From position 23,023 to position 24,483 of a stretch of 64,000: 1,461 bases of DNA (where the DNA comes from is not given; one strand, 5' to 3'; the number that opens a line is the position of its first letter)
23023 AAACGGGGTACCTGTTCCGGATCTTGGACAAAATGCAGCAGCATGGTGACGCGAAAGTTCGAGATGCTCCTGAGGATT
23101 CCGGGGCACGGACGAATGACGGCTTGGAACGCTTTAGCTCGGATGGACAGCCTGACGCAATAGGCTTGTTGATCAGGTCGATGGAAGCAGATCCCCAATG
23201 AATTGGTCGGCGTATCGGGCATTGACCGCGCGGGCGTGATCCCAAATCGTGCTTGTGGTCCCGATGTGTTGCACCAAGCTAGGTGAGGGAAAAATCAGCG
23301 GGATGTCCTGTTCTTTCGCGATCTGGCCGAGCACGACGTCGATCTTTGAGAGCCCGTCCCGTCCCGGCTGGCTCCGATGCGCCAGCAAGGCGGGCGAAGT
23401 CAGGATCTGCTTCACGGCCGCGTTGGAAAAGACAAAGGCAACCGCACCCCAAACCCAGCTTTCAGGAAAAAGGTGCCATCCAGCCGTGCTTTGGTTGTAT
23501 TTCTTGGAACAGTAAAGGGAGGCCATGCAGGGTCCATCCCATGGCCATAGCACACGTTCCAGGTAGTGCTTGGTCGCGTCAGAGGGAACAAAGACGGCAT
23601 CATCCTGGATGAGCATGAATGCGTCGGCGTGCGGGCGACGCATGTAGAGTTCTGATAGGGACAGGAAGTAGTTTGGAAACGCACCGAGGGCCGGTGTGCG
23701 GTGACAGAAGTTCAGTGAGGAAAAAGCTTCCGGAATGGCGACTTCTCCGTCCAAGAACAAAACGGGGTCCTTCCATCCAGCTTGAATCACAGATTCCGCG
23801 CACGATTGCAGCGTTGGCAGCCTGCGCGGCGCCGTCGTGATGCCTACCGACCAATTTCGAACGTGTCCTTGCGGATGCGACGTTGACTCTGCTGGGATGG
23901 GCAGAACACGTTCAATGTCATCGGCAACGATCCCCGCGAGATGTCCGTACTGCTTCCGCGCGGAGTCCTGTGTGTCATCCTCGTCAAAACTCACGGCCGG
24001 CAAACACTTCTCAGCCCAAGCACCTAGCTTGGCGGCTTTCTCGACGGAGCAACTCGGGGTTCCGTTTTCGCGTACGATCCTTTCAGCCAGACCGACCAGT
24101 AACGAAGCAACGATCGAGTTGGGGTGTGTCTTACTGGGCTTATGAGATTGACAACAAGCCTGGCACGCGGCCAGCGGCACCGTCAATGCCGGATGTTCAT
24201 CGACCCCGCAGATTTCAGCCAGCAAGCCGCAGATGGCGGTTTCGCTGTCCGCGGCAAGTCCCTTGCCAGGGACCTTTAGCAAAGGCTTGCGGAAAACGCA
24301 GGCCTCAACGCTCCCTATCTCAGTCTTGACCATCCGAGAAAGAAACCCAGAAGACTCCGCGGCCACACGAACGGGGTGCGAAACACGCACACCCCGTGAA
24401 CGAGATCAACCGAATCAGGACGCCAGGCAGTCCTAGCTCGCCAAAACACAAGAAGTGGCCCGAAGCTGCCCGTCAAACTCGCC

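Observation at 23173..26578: Two divergently transcribed glycosyltransferases share a private N-terminal 5-Cys domain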

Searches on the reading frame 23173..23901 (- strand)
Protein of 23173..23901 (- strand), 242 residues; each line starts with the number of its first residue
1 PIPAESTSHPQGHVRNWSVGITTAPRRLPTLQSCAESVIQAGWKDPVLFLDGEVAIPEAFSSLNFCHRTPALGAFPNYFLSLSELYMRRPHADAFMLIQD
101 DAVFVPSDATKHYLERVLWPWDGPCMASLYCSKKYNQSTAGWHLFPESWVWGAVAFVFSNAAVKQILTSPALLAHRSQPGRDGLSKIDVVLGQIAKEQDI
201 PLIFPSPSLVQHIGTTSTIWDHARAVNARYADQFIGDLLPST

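Call 21: search_protein_families(library=pfam, max_evalue=1, proteins=[window:23173-23901:-])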
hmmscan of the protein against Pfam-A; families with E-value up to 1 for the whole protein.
window:23173-23901:- (242 aa): 0 families

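Call 59: search_solved_structures(query=A7, max_evalue=10, show_alignments=2)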
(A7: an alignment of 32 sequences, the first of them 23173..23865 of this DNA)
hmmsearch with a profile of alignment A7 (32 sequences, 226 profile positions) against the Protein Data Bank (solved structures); distinct sequences matched with E-value up to 10: 8.
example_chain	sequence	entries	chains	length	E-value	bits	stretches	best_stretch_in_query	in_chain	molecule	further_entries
3ov5_A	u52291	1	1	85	0.28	13.7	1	176-212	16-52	Uncharacterized protein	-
7p12_A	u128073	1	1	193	0.33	13.4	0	126-193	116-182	DeNovoTIM13-SB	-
6yqx_A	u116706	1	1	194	0.38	13.2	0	126-190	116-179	de novo designed TIM barrel DeNovoTIM13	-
5w93_A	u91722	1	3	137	0.49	12.9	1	117-201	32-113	Breast cancer anti-estrogen resistance protein 1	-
2l4w_A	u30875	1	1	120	0.52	12.8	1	176-212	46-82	Uncharacterized protein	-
6gyb_a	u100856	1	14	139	0.7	12.4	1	176-212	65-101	VirB7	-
3t6g_B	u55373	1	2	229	1.2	11.6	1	108-201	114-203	Breast cancer anti-estrogen resistance protein 1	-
9g9a_H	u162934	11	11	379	1.2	11.6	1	3-58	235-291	CRISPR system Cms protein Csm5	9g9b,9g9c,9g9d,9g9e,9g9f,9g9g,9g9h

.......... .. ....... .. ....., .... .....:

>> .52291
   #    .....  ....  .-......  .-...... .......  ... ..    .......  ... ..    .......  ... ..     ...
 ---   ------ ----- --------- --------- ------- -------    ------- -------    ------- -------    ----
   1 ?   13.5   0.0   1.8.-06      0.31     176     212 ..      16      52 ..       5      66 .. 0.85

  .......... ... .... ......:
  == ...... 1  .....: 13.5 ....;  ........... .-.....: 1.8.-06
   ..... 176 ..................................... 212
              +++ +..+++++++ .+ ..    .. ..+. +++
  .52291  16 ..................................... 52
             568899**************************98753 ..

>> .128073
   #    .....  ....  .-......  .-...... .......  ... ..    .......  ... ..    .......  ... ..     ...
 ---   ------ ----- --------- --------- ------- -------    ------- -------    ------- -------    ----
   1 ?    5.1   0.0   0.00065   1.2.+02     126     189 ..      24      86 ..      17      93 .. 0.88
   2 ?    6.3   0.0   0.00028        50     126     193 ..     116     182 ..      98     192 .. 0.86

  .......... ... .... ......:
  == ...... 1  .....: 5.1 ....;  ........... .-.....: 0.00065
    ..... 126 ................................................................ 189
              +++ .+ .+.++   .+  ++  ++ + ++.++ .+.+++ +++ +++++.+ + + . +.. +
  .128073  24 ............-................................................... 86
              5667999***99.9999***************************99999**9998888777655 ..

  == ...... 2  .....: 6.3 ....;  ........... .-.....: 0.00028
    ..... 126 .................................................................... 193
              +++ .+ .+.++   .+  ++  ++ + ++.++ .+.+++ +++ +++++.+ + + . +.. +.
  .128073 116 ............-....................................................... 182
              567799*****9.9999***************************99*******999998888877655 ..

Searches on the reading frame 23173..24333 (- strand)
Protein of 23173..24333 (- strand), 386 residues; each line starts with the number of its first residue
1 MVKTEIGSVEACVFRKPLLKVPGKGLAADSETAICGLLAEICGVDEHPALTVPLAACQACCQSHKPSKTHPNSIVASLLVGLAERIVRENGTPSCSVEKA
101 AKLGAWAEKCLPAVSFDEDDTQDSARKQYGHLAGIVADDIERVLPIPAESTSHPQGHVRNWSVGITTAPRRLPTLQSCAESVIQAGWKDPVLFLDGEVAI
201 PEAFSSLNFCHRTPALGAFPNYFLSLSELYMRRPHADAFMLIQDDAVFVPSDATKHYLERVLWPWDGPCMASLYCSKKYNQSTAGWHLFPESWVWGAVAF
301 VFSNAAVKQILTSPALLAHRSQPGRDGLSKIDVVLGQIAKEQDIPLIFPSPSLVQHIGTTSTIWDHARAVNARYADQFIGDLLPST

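Call 4: search_protein_families(library=pfam, proteins=[window:23173-24333:-], max_evalue=1)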
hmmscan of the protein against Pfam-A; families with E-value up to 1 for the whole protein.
window:23173-24333:- (386 aa): 1 family
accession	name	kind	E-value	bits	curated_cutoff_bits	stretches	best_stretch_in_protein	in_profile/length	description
PF01248.31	Ribosomal_L7Ae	-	0.18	12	22.1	1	78-120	49-87/95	Ribosomal protein L7Ae/L30e/S12e/Gadd45 family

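Call 5: search_protein_families(library=ncbifam, proteins=[window:23173-24333:-], max_evalue=1)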
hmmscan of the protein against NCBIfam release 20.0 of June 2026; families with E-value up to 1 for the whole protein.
window:23173-24333:- (386 aa): 0 families

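Call 6: find_homologous_proteins(query=window:23173-24333:-, max_evalue=0.001)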
Query window:23173-24333:- (386 aa): 179 proteins with E <= 0.001 among 5697 candidates; the best 120 are listed.
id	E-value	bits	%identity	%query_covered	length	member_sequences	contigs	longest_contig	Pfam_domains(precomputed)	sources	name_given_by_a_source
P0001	4.3e-264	893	100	100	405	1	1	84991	-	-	-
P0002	3.4e-197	673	77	98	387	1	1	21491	-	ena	-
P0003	3.1e-188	644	73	98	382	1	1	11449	-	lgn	-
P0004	1.3e-179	615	70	99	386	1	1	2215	-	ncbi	-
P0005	4.1e-172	591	69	97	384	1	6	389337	-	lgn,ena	-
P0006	1.1e-170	586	71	93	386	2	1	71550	-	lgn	-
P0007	1.9e-170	585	68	97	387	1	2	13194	-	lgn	-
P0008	3.6e-169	581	67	99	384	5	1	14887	-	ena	-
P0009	3.3e-166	571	65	99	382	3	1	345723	-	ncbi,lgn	ncbi:MAG: hypothetical protein AAGG48_11275 [Planctomycetota bacterium]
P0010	2.7e-153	529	69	86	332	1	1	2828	-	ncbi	ncbi:MAG: hypothetical protein AAGG44_15705, partial [Planctomycetota bacterium]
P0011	1.4e-146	507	60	97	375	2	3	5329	-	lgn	-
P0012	1.5e-143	497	57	99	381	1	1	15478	-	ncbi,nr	ncbi:MAG: hypothetical protein KDB00_06625 [Planctomycetales bacterium]|nr:hypothetical protein [Pla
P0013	1.3e-141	490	61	93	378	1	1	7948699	-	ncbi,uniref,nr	ncbi:hypothetical protein [Planctomycetes bacterium K23_9]|uniref:Uncharacterized protein n=1 Tax=St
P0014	1.0e-138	481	57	97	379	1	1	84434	-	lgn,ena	-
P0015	4.2e-138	479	57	97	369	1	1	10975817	-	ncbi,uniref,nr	ncbi:hypothetical protein Enr13x_50230 [Stieleria neptunia]|uniref:Uncharacterized protein n=1 Tax=S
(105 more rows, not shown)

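Call 11: find_related_loci(query=window:23173-24333:-, collection=genome_contigs, flank=6000)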
Query window:23173-24333:- (386 aa) in genome_contigs; peptide patterns used: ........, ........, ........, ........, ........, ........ (x = any residue, [..] = any of these).
98 stretches matched a pattern, but none encodes a relative of the query by tblastn (E <= 1e-3).
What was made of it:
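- Tried and rejected: The genome_contigs scan with the single A protein found nothing (call 11).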

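Call 13: find_related_loci(query=A1, collection=genome_contigs, flank=6000)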
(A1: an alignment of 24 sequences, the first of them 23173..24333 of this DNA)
Query A1 (386 aa) in genome_contigs; peptide patterns used: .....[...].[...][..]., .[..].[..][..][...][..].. (x = any residue, [..] = any of these).
150 stretches matched a pattern; 109 encode a relative of the query (tblastn E <= 1e-3); the best 80 are kept; 80 distinct loci.
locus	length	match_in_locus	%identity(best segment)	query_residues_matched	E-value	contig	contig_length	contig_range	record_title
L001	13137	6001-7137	65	1-383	6e-169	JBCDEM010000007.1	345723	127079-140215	MAG: Planctomycetota bacterium isolate P01_G01_bin.64 k141_808880_length_345723_cov_21.7509, whole genome shotgun sequen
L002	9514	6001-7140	57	2-385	4e-148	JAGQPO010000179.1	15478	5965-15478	MAG: Planctomycetales bacterium isolate HKST-UBA42 2008_180023, whole genome shotgun sequence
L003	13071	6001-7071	61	28-385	3e-145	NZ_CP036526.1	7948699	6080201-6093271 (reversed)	Stieleria marina strain K23_9 chromosome, complete genome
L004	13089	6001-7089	56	10-383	5e-142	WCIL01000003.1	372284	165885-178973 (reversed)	MAG: Phycisphaera sp. RhM NODE_28_length_372295_cov_6.377365, whole genome shotgun sequence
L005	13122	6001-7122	54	5-383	6e-135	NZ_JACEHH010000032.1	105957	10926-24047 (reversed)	Stieleria mannarensis strain JC639 32, whole genome shotgun sequence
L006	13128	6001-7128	51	2-383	5e-122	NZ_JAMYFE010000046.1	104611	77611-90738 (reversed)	Stieleria tagensis strain TO1_6 JJLBKGDN_46, whole genome shotgun sequence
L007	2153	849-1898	52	33-385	1e-120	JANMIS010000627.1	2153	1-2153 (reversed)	MAG: Synechococcales cyanobacterium OTE_70_concoct_197_sub OTE_70_k141_3513700, whole genome shotgun sequence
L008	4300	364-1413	52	33-385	3e-115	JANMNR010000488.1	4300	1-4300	MAG: Pirellula sp. isolate OTE_58_metabat_31_sub OTE_58_k141_6281594, whole genome shotgun sequence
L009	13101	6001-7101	51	8-383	9e-122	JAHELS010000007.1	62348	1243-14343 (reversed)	MAG: Rhodopirellula sp. isolate Ww632 NODE_726_length_62348_cov_4.952834, whole genome shotgun sequence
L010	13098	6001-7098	42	2-380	1e-96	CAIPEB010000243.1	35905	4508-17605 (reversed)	MAG: uncultured Planctomycetaceae bacterium isolate LaPlata-15m-b_bin-253 genome assembly, contig: bin-253:243/789, whol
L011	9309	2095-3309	40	9-381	2e-92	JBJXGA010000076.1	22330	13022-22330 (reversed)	MAG: Planctomycetales bacterium isolate F1F2.bin.380 k127_7229987, whole genome shotgun sequence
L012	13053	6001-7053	44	30-382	1e-90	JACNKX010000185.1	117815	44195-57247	MAG: Planctomycetota bacterium isolate NIOZ-UU7 NIOZ-UU_NODE_94_length_117815_cov_12.1907, whole genome shotgun sequence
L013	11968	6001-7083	44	5-385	4e-90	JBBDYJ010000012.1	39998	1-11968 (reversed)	MAG: Pirellulales bacterium isolate LejiaD_65_107 Lejia_D_1639_length_39998_cov_65, whole genome shotgun sequence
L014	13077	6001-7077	43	27-381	7e-90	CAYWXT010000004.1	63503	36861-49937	MAG TPA_asm: uncultured Pirellulaceae bacterium isolate SRP284430_co1_210 genome assembly, contig: NODE_105_length_63503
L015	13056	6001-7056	42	9-380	3e-89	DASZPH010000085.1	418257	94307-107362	MAG TPA_asm: Pirellulales bacterium isolate SMAG_U5966 k141_427111, whole genome shotgun sequence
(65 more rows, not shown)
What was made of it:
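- Tried and rejected: The profile scan then gave 80 loci (call 13).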

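Call 34: search_solved_structures(query=A1, max_evalue=1, show_alignments=2)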
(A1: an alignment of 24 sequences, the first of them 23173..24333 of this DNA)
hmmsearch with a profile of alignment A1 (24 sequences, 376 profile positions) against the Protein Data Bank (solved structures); distinct sequences matched with E-value up to 1: 0.

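Call 56: search_protein_families(library=pfam, alignment_id=A1, max_evalue=1)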
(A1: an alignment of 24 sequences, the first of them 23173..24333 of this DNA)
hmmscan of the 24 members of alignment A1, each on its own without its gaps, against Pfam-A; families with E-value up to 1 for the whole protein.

A. member 1, window:23173-24333:- (386 aa): 1 family
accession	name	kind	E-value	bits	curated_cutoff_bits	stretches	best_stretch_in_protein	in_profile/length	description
PF01248.31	Ribosomal_L7Ae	-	0.18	12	22.1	1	78-120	49-87/95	Ribosomal protein L7Ae/L30e/S12e/Gadd45 family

B. families by the number of members that match (of 24 scanned): 3 families
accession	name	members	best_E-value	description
PF25584.1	zf-CCCH_RBM22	1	0.027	RBM22 CCCH zinc finger domain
PF10686.14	YAcAr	1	0.13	YspA, cpYpsA-related SLOG family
PF01248.31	Ribosomal_L7Ae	1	0.18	Ribosomal protein L7Ae/L30e/S12e/Gadd45 family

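Call 57: search_protein_families(library=padloc, proteins=[window:23173-24333:-], max_evalue=0.01)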
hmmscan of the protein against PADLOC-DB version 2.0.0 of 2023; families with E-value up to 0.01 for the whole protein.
window:23173-24333:- (386 aa): 0 families
